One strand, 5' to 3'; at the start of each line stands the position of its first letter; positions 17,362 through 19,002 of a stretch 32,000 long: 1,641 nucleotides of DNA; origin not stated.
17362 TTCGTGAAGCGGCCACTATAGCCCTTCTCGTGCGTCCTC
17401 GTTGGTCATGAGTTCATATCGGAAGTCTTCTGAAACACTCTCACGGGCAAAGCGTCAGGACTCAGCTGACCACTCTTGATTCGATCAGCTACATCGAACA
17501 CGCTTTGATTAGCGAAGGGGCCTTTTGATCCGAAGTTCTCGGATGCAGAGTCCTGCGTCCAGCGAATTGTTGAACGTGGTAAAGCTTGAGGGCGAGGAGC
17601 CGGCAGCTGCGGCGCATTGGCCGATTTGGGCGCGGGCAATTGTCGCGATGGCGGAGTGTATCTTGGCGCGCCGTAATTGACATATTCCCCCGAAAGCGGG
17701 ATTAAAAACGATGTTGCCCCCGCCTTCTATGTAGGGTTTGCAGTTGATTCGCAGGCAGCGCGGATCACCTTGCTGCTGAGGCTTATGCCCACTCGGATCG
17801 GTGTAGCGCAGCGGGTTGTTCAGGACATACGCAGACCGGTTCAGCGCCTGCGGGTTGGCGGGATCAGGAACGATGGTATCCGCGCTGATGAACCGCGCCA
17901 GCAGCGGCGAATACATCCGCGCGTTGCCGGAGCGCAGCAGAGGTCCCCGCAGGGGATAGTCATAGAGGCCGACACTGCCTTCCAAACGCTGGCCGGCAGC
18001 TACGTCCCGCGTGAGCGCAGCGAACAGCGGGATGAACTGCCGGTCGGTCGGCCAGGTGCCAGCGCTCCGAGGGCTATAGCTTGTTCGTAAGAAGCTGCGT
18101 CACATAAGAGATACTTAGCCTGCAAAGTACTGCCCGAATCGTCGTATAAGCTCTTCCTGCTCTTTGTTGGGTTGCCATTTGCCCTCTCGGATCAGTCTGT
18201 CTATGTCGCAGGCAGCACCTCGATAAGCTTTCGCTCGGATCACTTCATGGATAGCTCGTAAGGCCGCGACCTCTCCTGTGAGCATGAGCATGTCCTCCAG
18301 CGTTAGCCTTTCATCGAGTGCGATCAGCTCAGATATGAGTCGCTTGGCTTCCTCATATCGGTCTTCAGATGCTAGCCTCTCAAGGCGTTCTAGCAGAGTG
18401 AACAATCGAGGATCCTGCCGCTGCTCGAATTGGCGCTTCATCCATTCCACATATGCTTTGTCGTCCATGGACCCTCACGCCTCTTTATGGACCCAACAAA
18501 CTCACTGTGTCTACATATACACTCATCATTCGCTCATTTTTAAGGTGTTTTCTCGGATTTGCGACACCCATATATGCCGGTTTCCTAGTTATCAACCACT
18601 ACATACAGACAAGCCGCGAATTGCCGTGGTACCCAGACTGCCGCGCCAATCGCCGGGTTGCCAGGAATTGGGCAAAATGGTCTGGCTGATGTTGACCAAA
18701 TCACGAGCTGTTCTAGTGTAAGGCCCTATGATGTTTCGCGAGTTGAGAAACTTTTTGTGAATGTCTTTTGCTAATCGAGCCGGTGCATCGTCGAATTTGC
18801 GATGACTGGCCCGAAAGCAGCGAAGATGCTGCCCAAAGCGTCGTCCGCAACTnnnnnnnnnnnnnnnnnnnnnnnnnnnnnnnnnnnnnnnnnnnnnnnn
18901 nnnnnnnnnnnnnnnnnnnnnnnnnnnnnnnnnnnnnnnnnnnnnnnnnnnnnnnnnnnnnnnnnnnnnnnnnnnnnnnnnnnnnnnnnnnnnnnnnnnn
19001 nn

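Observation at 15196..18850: AT-richer 3.6-kb island of orphan RHS toxin-tip / immunity cassettes with no full-length rhs gene; toxins broken, immunity genes intact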

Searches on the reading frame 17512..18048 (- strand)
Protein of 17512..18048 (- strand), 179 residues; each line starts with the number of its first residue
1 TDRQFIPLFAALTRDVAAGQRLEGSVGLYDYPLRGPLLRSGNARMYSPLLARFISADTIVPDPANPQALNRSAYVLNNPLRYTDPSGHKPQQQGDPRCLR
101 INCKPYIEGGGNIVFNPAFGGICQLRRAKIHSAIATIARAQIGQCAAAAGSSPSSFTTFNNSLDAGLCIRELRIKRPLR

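Call 5: search_protein_families(library=pfam, max_evalue=1, proteins=[window:17512-18048:-])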
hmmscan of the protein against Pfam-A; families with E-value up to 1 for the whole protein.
seq(179 aa): 0 families

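Call 7: search_protein_families(library=ncbifam, max_evalue=1, proteins=[window:17512-18048:-])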
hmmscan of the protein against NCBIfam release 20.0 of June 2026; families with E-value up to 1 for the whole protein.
seq(179 aa): 2 families
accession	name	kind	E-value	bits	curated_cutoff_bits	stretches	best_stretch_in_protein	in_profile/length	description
TIGR03696.1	Rhs_assc_core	domain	1.9e-11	44.3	32.5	1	42-88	34-76/76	RHS repeat-associated core domain-containing protein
NF007552.0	PRK10172.1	equivalog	0.19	10.2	585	1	114-150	150-186/436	AppA family phytase/histidine-type acid phosphatase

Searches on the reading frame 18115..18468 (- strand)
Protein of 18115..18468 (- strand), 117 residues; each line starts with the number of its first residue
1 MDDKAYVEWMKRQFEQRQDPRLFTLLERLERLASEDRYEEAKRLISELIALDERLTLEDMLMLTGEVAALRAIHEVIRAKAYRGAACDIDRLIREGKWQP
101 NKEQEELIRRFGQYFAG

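Call 5: search_protein_families(library=pfam, max_evalue=1, proteins=[window:18118-18468:-])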
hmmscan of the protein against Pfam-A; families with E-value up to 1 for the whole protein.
seq(117 aa): 3 families
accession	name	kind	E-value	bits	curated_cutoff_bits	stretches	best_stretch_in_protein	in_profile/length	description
PF01814.28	Hemerythrin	-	0.011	16.7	25.3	1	21-84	12-83/127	Hemerythrin HHE cation binding domain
PF01347.28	Vitellogenin_N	-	0.02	13.9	24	1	16-83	319-387/590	Lipoprotein amino terminal region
PF06578.17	YscK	-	0.072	13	22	1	17-85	35-99/209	YOP proteins translocation protein K (YscK)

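Call 7: search_protein_families(library=ncbifam, max_evalue=1, proteins=[window:18118-18468:-])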
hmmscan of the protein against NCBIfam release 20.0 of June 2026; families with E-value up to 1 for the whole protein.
seq(117 aa): 4 families
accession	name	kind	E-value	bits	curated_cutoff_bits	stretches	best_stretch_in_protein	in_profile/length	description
NF005904.0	PRK07883.1-2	equivalog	0.0013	17.1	969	1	24-97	425-491/584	DEDD exonuclease domain-containing protein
NF005907.0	PRK07883.1-5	equivalog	0.007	14.8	454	1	6-89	406-483/584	DEDD exonuclease domain-containing protein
TIGR04137.1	Chlam_Ver_rRNA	hypoth_equivalog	0.093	12.6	50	0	26-45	23-42/50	small basic protein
NF005905.0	PRK07883.1-3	equivalog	0.12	10.9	508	1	9-80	401-466/581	DEDD exonuclease domain-containing protein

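Call 9: find_encoding_contigs(protein=window:18115-18468:-, flank=10000, max_places=10)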
Protein window:18115-18468:- (117 aa): 22 contigs read that carry it; 8 places shown.
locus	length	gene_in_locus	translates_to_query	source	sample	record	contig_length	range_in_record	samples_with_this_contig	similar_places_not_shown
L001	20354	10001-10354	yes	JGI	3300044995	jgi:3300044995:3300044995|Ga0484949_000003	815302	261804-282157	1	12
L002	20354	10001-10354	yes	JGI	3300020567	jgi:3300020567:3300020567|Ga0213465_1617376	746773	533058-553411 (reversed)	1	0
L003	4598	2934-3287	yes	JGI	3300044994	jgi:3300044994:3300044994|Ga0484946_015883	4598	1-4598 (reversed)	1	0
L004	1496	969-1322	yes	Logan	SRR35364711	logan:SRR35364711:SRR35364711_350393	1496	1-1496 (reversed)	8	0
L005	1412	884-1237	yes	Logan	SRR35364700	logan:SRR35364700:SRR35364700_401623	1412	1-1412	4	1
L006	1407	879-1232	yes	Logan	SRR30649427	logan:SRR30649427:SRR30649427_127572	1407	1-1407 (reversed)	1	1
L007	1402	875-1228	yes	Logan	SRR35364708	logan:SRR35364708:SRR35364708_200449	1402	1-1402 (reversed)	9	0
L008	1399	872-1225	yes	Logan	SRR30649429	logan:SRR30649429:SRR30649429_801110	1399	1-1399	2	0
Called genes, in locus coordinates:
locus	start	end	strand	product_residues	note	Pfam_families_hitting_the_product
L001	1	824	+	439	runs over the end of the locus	PF00155:Aminotran_1_2, PF12897:Asp_aminotransf (weak)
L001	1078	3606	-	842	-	PF02190:LON_substr_bdg, PF00004:AAA, PF22667:Lon_lid, PF05362:Lon_C, PF13541:ChlI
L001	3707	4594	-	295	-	PF01177:Asp_Glu_race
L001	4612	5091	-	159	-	PF00160:Pro_isomerase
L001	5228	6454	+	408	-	PF01547:SBP_bac_1 (weak), PF13416:SBP_bac_8, PF13531:SBP_bac_11 (weak), PF13343:SBP_bac_6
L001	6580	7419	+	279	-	PF00528:BPD_transp_1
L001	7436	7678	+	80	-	-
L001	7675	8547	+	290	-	PF00528:BPD_transp_1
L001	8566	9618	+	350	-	PF00005:ABC_tran, PF13304:AAA_21, PF08402:TOBE_2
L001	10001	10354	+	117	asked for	-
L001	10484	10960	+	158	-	-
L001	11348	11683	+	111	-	-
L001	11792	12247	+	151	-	-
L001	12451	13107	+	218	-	PF05076:SUFU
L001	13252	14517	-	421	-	PF13482:RNase_H_2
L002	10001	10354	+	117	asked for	-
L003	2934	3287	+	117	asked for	-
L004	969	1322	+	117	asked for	-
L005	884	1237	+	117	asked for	-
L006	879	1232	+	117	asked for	-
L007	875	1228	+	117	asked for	-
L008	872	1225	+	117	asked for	-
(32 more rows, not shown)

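Call 49: list_cluster_members(proteins=[L056:3350-9475:+, window:18115-18465:-, window:16786-17118:-, window:15362-15934:-, P0002])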
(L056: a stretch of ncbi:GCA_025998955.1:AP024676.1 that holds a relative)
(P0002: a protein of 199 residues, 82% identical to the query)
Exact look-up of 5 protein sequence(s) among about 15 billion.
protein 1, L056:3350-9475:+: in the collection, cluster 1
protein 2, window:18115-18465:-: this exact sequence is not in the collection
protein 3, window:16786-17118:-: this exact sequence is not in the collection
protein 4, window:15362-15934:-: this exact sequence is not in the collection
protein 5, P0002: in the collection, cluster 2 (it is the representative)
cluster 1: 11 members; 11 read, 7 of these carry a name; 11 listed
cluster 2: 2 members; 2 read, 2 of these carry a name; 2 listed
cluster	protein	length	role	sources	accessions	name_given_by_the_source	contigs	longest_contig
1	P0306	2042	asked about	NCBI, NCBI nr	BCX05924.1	MAG: hypothetical protein KatS3mg053_3862 [Candidatus Roseilinea sp.]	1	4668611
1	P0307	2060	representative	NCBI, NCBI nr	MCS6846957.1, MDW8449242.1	MAG: RHS repeat-associated core domain-containing protein [Anaerolineae bacterium] | hypothetical protein [Candidatus Roseilinea sp.]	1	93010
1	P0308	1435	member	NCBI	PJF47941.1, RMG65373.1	MAG: hypothetical protein D6709_02700, partial [Chloroflexi bacterium]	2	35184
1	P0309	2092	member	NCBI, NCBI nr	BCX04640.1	MAG: hypothetical protein KatS3mg053_2578 [Candidatus Roseilinea sp.]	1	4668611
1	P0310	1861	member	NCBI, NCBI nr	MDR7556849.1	MAG: hypothetical protein QN157_14765, partial [Armatimonadota bacterium] | hypothetical protein [Armatimonadota bacterium]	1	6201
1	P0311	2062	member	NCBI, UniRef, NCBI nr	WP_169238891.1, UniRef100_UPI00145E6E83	RHS repeat-associated core domain-containing protein [Candidatus Roseilinea sp. ... | RHS repeat-associated core domain-containing protein n=1 Tax=Candidatus Roseilinea sp. ...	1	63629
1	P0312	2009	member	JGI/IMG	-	RHS repeat-associated protein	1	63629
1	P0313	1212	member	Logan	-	-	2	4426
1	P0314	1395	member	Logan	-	-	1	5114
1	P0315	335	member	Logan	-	-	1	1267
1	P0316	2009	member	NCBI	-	-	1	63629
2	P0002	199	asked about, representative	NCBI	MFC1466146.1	MAG: RHS repeat-associated core domain-containing protein [Candidatus Brachytrichaceae ...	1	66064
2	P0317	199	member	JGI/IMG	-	hypothetical protein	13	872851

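Call 50: find_encoding_contigs(protein=P0314, flank=3000, max_places=5)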
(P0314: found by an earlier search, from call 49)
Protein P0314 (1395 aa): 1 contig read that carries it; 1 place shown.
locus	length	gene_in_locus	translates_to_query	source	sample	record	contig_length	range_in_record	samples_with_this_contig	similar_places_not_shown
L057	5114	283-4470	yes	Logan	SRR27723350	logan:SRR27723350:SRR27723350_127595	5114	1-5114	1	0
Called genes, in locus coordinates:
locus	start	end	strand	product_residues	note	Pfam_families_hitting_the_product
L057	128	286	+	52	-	-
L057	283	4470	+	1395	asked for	PF25023:TEN_YD-shell (faint), PF20041:DUF6443 (weak), PF05593:RHS_repeat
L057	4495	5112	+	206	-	?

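Call 51: find_encoding_contigs(protein=P0313, flank=3000, max_places=5)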
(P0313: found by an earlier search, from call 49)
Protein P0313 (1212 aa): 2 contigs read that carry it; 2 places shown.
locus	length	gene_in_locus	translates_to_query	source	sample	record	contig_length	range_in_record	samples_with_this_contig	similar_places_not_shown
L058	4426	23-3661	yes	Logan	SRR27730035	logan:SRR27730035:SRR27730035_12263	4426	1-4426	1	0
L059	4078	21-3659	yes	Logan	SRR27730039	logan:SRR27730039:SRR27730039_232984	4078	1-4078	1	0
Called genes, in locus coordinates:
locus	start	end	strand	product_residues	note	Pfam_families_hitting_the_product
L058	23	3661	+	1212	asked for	PF05593:RHS_repeat (weak), PF20041:DUF6443 (weak)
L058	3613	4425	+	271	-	?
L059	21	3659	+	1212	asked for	PF05593:RHS_repeat (weak), PF20041:DUF6443 (weak)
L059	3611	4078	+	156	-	?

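Call 63: predict_structure(protein=window:18115-18468:-)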
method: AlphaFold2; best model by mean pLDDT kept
length: 117 residues; sequences in the alignment: 1
mean_pLDDT: 64.4   pTM: 0.51
mean pLDDT of the five models: 64.4, 64.3, 61.7, 60.3, 52.8
residues with pLDDT >= 90: 0; 70-90: 45; 50-70: 44; < 50: 28
segments of 3 or more residues with pLDDT < 50: 67-87, 112-117
pLDDT, mean of each block of 10 residues (from residue 1): 70 80 85 77 75 66 54 45 50 64 58 43
secondary structure, 60 per line:
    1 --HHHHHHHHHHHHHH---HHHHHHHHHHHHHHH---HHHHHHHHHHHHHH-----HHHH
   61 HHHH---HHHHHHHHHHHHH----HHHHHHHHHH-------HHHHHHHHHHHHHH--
elements in order: H3-16 H20-34 H38-51 H57-64 H68-80 H85-94 H102-115

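Call 75: search_protein_families(library=padloc, max_evalue=0.01, proteins=[window:18115-18468:-])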
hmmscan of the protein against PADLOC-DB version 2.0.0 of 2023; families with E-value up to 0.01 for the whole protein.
window:18115-18468:- (117 aa): 0 families

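Call 77: fold_search(model_id=the predicted structure, library=pdb)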
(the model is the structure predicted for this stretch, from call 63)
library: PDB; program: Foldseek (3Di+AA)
matches with E <= 10: 679; with E <= 0.001: 0
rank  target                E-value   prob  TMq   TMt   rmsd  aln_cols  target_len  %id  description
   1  5fzq_A                2.5e-01  0.66  0.33  0.36   7.6        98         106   19  Designed TPR Protein M4N (released 2016-10-12)
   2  5l0y_D                7.9e-01  0.25  0.31  0.25  10.1       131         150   15  Crystal Structure of a Sec72-ssa1 c-terminal peptide fusion protein (released 2017-03-22)
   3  1yz5_B                1.1e+00  0.35  0.34  0.19  12.2        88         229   18  The crystal structure of 14-3-3-sigma at 2.8 angstrom resolution (released 2005-03-08)
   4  8rrl_B                1.2e+00  0.35  0.35  0.18  12.3        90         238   20  14-3-3 sigma complexed with a phosphopeptide optimized for a Fusicoccin-mediated stabilization of the complex (released 2025-02-12)
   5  3wxx_E                1.2e+00  0.30  0.36  0.29  10.2       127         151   17  Crystal Structure of a T3SS complex from Aeromonas hydrophila (released 2015-10-14)
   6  7vop_W                1.2e+00  0.23  0.33  0.08  10.3       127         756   17  Cryo-EM structure of Xenopus laevis nuclear pore complex cytoplasmic ring subunit (released 2022-02-02)
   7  2vgx_A                1.2e+00  0.33  0.36  0.32   6.6       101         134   20  Structure of the Yersinia enterocolitica Type III Secretion Translocator Chaperone SycD (released 2007-12-04)
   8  2kat_MODEL_1_A        1.2e+00  0.18  0.31  0.31   8.6       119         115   16  Solution structure of protein BPP2914 from Bordetella parapertussis. Northeast Structural Genomics Consortium  (released 2008-12-16)
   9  9k7w_E                1.3e+00  0.30  0.31  0.40  11.9        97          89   18  Crystal structure of designed nickel-induced homotrimer C3-Ni1-HH*3-18 (released 2025-10-29)
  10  3wxx_A                1.3e+00  0.30  0.37  0.30  10.2       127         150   17  Crystal Structure of a T3SS complex from Aeromonas hydrophila (released 2015-10-14)
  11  8chy                  1.3e+00  0.23  0.36  0.18   9.4       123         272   16  Crystal structure of an 8-repeat consensus TPR superhelix with Zinc. (released 2024-02-21)
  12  4e2e                  1.4e+00  0.35  0.35  0.18  12.2        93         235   16  Crystal structure of a tyrosine 3-monooxygenase/tryptophan 5-monooxygenase activation protein, gamma polypeptide (YWHAG) (released 2012-03-21)
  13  5l0y_H                1.4e+00  0.20  0.33  0.30  10.5       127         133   14  Crystal Structure of a Sec72-ssa1 c-terminal peptide fusion protein (released 2017-03-22)
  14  2vgy                  1.5e+00  0.28  0.35  0.32   7.3       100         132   18  Crystal structure of the Yersinia enterocolitica Type III Secretion Translocator Chaperone SycD (alternative dimer) (released 2007-12-04)
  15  8qt5_A                1.5e+00  0.12  0.24  0.13  14.3       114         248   22  Crystal structure of Arabidopsis thaliana 14-3-3 isoform lambda in complex with a phosphopeptide from the transcriptio (released 2023-10-25)
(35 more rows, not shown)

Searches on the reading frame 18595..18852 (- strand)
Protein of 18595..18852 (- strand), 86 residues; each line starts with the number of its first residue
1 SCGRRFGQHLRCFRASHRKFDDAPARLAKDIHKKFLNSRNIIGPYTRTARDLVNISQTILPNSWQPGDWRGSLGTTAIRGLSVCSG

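Call 72: search_protein_families(library=pfam, max_evalue=5, proteins=[window:18595-18852:-])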
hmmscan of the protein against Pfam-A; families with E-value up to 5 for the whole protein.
seq(86 aa): 1 family
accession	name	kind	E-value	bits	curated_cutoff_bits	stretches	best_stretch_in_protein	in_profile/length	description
PF03918.19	CcmH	-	0.13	12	25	1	5-34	31-60/143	Cytochrome C biogenesis protein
